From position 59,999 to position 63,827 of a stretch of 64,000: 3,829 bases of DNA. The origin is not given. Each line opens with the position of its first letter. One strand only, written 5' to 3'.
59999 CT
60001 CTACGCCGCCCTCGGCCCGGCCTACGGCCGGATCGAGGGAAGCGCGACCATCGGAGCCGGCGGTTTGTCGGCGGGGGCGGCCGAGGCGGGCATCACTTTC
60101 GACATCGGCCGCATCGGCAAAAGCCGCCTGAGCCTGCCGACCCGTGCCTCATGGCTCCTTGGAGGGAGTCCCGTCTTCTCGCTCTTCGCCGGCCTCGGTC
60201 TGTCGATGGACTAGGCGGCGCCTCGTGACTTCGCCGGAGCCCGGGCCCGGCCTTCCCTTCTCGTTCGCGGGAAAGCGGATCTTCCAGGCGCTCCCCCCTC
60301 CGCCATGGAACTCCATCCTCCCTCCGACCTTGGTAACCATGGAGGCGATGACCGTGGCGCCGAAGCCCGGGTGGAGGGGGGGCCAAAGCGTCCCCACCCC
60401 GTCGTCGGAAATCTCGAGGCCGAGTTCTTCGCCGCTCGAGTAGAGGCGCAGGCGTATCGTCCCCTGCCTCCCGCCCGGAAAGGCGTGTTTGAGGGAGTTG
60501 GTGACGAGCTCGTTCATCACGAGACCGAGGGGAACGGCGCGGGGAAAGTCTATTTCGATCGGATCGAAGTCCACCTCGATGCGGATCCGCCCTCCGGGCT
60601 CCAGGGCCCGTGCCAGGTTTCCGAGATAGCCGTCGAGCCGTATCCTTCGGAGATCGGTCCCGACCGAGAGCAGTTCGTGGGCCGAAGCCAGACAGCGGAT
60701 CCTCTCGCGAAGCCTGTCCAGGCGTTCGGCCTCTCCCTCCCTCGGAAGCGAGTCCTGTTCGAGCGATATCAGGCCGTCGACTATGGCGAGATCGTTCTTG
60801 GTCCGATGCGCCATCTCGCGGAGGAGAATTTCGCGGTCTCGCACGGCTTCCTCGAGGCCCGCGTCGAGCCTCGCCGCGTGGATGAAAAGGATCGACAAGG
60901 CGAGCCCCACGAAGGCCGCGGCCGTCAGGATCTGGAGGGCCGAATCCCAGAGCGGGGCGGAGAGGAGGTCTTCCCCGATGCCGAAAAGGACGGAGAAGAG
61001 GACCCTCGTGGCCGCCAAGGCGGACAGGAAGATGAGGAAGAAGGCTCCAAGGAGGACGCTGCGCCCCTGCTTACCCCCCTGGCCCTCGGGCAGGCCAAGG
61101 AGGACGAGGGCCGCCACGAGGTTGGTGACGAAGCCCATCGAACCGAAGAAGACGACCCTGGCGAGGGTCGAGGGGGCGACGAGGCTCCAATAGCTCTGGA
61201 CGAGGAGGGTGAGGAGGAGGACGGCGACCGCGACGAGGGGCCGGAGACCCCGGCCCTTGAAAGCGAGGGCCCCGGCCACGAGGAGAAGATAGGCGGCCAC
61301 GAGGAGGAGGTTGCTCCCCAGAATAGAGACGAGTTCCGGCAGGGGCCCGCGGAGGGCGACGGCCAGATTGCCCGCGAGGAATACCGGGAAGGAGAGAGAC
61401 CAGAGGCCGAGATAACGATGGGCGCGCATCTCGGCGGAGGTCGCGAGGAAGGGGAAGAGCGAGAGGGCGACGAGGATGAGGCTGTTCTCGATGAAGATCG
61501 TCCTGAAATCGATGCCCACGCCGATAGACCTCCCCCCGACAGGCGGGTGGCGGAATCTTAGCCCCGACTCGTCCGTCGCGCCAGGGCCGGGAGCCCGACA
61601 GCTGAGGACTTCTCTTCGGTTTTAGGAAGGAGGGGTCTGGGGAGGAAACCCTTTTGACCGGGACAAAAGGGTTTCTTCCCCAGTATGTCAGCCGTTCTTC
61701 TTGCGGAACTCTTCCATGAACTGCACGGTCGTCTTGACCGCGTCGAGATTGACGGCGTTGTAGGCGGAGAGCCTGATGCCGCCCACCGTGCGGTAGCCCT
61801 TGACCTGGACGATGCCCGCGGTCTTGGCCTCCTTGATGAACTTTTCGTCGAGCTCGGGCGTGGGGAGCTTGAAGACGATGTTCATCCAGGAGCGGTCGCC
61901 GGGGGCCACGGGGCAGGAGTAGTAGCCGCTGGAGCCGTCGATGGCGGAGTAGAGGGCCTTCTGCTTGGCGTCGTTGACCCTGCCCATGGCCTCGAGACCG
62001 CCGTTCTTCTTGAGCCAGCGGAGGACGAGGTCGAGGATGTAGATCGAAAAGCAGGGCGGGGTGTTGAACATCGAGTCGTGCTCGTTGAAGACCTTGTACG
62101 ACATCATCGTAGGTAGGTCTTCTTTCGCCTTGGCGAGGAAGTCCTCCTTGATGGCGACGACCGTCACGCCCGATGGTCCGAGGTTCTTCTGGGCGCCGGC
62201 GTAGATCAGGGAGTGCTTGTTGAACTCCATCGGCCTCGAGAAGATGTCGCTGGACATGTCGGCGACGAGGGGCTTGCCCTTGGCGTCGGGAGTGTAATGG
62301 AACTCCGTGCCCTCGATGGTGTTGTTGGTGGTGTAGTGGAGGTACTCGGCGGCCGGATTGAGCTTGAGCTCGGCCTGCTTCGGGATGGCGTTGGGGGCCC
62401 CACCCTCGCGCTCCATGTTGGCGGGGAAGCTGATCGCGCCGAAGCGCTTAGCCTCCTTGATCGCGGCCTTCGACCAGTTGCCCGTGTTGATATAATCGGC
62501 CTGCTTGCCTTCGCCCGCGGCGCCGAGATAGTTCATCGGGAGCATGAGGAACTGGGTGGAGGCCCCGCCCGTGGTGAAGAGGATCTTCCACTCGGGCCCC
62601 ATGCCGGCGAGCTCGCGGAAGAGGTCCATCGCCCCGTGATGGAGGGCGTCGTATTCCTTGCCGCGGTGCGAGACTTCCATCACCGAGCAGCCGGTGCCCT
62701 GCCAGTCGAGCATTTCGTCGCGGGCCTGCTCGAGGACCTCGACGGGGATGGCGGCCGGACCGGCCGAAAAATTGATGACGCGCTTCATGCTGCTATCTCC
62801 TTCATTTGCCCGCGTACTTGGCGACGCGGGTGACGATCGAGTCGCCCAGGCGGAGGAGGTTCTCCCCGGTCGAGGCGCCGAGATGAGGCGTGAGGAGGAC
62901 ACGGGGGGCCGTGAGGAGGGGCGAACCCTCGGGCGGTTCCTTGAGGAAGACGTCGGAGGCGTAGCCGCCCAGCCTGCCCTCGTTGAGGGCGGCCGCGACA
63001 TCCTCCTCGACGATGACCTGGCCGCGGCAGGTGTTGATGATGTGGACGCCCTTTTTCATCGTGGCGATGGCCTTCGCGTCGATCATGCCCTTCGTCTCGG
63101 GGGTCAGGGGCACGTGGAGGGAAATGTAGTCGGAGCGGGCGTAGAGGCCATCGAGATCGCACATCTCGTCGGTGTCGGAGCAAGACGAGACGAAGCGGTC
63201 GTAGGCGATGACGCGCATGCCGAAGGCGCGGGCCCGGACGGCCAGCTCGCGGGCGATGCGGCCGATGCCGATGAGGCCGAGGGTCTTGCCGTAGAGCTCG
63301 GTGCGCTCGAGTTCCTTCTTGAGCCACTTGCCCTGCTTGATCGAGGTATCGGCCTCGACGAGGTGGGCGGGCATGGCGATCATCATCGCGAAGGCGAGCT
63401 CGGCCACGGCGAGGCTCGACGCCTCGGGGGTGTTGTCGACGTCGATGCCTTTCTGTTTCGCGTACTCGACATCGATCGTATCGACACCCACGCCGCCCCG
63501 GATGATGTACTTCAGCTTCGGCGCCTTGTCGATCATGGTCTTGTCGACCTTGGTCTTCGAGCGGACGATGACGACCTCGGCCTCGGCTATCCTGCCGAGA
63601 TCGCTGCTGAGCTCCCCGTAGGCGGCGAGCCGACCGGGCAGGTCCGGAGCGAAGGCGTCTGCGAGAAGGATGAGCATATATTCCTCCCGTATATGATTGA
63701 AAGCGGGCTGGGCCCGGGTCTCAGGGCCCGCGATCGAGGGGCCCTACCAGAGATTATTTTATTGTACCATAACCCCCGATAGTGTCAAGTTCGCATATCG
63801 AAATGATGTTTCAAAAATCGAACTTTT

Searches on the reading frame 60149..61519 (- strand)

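Call 38: search_protein_families(library=pfam, proteins=[window:60149-61519:-], max_evalue=0.00001)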
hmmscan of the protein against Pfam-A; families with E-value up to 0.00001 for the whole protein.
window:60149-61519:- (456 aa): 4 families
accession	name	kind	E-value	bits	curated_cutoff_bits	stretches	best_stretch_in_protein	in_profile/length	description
PF07568.18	HisKA_2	-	2.8e-12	47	22.3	1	235-306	1-72/76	Histidine kinase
PF07536.20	HWE_HK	-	3.5e-07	31.3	22.8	1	235-286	1-50/83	HWE histidine kinase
PF02518.31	HATPase_c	-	1.3e-06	29.2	26.4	0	330-417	5-108/111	Histidine kinase-, DNA gyrase B-, and HSP90-like ATPase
PF13581.12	HATPase_c_2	-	2e-06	28.3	27.4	1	331-397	32-111/127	Histidine kinase-like ATPase domain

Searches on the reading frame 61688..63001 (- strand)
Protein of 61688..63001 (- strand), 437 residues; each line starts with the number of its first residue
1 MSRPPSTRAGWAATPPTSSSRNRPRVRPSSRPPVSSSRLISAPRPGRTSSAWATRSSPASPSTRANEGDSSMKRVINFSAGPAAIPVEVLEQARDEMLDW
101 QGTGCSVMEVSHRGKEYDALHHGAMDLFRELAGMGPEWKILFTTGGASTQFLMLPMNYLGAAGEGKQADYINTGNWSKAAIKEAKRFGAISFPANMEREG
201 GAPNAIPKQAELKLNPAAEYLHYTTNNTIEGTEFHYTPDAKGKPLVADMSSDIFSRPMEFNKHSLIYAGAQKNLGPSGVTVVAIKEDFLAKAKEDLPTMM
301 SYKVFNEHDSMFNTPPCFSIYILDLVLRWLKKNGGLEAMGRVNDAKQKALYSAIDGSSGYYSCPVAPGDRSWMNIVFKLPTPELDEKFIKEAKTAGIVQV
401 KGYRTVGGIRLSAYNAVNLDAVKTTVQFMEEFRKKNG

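Call 38: search_protein_families(library=pfam, proteins=[window:61688-63001:-], max_evalue=0.00001)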
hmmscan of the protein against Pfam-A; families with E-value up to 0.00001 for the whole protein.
window:61688-63001:- (437 aa): 1 family
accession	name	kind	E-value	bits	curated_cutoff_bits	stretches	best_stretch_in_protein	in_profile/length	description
PF00266.25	Aminotran_5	-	1.7e-38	133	21.5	1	76-416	2-362/371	Aminotransferase class-V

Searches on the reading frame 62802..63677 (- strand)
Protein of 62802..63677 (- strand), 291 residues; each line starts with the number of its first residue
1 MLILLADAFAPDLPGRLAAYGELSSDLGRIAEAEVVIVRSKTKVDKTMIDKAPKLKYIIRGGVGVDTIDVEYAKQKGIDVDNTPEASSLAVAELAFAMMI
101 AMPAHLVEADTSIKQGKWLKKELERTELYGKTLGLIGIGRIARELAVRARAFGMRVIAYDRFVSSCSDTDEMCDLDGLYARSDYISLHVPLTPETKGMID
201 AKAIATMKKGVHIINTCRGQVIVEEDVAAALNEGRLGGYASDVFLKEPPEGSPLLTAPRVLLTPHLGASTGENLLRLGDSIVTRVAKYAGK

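Call 38: search_protein_families(library=pfam, proteins=[window:62802-63677:-], max_evalue=0.00001)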
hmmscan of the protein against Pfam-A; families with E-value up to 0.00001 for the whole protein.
window:62802-63677:- (291 aa): 2 families
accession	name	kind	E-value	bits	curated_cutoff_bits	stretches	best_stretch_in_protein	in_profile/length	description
PF02826.25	2-Hacid_dh_C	-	2.8e-57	193.4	25.1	1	96-267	1-178/178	D-isomer specific 2-hydroxyacid dehydrogenase, NAD binding domain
PF00389.36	2-Hacid_dh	-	4.7e-24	85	24.6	1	29-288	36-123/134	D-isomer specific 2-hydroxyacid dehydrogenase, catalytic domain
